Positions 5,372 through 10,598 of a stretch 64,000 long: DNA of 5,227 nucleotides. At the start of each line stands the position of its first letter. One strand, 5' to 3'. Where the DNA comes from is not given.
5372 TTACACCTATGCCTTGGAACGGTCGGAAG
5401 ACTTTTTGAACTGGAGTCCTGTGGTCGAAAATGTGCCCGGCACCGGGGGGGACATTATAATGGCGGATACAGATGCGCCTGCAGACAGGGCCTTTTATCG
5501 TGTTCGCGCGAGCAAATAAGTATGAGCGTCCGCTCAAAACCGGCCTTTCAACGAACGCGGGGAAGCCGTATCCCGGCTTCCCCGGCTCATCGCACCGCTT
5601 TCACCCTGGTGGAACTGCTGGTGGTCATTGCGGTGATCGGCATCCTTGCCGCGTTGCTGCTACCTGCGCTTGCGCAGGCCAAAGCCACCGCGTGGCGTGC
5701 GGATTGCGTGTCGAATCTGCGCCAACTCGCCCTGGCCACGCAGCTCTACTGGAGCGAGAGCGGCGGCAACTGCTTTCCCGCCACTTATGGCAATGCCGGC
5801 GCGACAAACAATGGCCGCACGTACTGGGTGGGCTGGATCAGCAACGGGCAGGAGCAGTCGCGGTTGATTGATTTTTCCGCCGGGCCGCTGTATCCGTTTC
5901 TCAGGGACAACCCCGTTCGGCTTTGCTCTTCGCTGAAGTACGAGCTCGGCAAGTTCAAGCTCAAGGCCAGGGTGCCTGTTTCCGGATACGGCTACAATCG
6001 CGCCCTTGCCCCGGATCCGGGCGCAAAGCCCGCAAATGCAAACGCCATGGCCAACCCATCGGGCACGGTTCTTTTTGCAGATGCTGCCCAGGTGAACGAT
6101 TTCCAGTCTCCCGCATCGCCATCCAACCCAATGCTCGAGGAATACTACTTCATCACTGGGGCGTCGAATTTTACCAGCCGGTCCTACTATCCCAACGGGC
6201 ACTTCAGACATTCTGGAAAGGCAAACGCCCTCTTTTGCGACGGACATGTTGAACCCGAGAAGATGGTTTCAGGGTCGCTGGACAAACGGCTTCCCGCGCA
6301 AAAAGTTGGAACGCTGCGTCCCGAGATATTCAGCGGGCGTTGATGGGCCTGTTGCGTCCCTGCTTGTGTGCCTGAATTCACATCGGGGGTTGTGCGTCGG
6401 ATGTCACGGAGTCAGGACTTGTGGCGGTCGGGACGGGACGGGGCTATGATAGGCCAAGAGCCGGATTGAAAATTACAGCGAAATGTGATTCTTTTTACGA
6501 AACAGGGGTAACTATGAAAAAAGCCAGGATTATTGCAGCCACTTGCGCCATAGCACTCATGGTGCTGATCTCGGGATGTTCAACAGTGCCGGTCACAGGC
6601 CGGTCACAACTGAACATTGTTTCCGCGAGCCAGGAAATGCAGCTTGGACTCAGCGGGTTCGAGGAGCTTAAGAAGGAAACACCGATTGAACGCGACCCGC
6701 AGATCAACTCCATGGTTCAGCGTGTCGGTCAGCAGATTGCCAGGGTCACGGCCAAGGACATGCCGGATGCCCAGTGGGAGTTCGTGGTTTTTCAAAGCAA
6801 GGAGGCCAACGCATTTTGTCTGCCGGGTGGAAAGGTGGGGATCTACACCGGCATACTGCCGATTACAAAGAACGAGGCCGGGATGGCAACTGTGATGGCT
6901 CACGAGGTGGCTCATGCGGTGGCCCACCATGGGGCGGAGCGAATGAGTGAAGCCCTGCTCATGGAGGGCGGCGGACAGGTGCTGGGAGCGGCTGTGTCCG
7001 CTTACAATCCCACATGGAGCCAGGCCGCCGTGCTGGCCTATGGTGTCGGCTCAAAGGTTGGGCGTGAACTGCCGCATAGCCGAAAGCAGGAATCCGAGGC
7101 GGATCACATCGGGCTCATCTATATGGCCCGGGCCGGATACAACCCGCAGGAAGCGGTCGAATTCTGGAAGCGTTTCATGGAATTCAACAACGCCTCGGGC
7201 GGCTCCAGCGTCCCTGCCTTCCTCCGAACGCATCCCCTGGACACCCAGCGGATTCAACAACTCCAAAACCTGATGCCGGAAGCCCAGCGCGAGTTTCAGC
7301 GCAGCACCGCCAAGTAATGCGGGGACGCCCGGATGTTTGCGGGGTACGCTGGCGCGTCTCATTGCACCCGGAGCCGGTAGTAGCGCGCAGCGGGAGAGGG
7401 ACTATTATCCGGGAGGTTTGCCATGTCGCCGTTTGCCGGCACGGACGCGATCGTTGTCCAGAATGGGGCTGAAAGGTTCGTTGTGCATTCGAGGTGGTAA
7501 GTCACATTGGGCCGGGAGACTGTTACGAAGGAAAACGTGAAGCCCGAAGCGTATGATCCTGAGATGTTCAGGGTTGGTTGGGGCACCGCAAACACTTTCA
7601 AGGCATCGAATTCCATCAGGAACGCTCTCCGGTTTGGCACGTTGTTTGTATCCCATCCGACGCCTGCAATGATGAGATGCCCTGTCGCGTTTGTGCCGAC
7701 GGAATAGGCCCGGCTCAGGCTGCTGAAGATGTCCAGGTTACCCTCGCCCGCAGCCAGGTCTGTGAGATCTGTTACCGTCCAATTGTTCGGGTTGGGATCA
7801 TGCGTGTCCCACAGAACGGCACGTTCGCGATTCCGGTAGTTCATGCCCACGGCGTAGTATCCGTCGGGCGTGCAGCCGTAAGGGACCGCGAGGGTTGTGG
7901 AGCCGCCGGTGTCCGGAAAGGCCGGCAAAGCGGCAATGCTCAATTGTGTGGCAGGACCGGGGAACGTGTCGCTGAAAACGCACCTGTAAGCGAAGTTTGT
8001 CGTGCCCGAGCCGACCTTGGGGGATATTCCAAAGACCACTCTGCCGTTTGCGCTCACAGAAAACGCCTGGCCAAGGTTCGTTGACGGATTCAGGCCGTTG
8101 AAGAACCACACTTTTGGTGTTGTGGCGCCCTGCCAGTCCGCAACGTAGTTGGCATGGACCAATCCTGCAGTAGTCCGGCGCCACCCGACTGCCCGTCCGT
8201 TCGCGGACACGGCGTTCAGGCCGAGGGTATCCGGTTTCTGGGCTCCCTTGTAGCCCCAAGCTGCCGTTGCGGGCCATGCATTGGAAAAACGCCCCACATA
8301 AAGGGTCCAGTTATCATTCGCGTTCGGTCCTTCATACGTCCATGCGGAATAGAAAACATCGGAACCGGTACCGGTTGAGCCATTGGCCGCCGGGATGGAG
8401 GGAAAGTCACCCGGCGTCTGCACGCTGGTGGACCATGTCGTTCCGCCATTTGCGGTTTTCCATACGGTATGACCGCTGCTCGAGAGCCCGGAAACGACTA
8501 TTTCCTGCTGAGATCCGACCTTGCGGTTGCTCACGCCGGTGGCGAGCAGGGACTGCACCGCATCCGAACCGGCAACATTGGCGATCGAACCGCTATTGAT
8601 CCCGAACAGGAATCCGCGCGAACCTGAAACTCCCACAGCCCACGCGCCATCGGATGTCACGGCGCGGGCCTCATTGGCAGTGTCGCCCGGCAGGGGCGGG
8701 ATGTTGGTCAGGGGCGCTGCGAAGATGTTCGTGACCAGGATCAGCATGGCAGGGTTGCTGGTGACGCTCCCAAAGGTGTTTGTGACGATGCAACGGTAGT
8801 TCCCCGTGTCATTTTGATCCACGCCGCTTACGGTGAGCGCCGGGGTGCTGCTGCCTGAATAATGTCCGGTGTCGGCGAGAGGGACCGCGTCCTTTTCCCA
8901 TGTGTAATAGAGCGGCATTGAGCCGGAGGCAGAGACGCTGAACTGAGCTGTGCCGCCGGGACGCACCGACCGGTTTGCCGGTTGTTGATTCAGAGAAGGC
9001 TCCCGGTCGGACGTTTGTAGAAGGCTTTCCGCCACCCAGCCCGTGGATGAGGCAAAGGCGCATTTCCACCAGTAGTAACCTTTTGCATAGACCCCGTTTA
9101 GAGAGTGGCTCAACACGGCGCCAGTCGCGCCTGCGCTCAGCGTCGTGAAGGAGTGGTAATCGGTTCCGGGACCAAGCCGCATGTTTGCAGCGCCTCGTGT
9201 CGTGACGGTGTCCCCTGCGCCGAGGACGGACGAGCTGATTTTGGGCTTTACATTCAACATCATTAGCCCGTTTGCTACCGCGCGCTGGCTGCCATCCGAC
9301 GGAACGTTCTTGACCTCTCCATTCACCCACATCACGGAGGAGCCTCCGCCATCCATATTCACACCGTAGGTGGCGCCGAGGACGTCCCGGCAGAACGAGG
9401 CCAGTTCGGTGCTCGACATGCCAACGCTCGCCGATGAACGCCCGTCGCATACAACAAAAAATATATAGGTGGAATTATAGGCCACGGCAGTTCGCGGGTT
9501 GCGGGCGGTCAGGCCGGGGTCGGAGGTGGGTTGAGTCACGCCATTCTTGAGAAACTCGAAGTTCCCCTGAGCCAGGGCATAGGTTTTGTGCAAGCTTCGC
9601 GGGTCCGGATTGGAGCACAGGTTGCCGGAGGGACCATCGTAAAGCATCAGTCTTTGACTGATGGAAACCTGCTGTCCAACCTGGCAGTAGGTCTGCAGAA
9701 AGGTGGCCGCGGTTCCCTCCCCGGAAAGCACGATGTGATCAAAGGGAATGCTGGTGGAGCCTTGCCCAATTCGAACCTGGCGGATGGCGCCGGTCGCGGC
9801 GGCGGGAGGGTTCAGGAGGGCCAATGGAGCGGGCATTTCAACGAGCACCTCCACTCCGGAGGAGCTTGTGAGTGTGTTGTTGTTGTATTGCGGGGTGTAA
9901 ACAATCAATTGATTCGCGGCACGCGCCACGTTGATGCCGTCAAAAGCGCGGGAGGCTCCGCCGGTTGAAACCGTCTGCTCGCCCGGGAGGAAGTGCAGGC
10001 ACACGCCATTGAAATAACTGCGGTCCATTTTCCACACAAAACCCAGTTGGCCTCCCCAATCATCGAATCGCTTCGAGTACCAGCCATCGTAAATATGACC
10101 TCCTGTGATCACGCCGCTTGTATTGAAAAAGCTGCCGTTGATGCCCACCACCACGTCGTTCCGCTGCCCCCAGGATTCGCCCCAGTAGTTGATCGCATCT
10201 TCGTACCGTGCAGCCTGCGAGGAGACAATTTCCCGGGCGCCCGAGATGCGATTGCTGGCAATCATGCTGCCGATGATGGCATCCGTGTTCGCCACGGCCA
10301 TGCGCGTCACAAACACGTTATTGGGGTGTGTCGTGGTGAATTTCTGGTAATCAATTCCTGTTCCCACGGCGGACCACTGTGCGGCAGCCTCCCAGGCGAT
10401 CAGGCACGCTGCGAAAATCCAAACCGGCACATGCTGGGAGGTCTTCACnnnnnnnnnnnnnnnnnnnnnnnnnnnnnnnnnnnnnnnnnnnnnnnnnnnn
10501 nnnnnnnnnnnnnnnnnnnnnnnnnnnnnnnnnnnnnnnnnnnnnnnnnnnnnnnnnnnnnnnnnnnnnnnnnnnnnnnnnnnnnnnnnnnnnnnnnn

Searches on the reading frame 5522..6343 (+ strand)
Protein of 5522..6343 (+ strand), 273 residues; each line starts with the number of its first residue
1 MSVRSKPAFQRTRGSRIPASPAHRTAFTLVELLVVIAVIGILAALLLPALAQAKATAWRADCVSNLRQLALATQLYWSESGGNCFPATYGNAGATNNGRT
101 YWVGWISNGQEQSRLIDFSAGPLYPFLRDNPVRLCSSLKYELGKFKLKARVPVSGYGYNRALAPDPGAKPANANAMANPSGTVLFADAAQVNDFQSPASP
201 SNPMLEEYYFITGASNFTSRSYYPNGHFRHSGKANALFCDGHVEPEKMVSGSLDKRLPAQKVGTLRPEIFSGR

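Call 51: search_protein_families(library=pfam, proteins=[window:5522-6343:+], max_evalue=0.00001)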
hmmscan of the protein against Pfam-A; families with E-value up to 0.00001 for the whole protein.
window:5522-6343:+ (273 aa): 2 families
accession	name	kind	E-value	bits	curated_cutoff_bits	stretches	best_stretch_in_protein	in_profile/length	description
PF07596.16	SBP_bac_10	-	1e-06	29.4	23.3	0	52-105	2-52/268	Protein of unknown function (DUF1559)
PF07963.17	N_methyl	-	8.3e-06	25.6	21.2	0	25-47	5-27/27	Prokaryotic N-terminal methylation motif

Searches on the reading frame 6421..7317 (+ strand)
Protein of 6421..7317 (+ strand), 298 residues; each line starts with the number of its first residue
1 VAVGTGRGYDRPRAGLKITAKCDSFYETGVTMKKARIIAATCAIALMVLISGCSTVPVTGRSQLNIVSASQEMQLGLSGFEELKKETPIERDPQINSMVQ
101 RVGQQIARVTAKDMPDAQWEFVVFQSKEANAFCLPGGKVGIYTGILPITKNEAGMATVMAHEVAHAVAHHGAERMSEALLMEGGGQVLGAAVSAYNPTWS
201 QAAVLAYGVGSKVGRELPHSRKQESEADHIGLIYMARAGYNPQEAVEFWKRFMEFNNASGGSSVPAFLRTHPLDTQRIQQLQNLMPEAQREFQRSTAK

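Call 51: search_protein_families(library=pfam, proteins=[window:6421-7317:+], max_evalue=0.00001)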
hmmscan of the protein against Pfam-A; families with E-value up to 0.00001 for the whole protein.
window:6421-7317:+ (298 aa): 1 family
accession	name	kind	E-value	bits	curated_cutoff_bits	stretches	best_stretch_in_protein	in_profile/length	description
PF01435.24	Peptidase_M48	-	1.2e-37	130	20.3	1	96-283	4-184/186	Peptidase family M48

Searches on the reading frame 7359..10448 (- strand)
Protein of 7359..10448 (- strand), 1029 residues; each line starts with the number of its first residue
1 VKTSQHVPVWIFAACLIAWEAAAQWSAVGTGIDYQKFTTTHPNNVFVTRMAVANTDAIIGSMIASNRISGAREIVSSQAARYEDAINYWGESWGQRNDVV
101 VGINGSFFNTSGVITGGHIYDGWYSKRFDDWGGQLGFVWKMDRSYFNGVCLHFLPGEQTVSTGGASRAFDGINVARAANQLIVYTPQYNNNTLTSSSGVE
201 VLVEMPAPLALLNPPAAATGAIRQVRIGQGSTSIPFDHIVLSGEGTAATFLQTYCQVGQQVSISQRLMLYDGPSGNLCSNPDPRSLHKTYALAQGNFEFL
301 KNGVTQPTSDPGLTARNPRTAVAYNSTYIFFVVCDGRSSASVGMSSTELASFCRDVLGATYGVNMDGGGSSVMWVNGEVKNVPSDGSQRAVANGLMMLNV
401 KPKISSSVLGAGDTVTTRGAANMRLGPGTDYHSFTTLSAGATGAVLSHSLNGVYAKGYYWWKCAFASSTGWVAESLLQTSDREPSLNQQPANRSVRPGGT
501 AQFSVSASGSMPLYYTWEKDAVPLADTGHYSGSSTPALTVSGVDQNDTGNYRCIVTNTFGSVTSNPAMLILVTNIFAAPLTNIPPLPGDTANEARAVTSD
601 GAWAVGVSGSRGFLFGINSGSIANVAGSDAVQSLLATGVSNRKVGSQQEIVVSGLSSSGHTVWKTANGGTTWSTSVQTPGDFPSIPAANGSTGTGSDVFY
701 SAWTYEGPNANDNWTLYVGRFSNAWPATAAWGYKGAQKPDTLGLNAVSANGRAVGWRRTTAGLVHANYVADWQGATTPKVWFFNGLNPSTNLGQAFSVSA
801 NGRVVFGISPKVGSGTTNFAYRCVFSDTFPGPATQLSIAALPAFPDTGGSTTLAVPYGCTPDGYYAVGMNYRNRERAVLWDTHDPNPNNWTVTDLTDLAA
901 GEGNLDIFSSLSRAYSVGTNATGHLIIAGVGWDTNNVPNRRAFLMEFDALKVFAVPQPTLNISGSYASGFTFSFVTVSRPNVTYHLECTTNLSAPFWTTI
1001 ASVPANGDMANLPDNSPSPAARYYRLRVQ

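Call 51: search_protein_families(library=pfam, proteins=[window:7359-10448:-], max_evalue=0.00001)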
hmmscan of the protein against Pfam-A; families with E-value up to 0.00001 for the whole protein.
window:7359-10448:- (1029 aa): 4 families
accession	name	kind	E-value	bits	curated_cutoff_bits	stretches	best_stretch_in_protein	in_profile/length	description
PF09992.14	NAGPA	-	5.1e-24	85.8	25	1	291-396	65-167/169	Phosphodiester glycosidase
PF07679.22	I-set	-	5.2e-12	46.1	23.7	1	484-565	1-85/90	Immunoglobulin I-set domain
PF13927.12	Ig_3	-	1.7e-11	44.9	30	1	484-557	2-78/78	Immunoglobulin domain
PF00047.31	ig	-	3.3e-06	27.7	21.8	0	494-564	4-79/81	Immunoglobulin domain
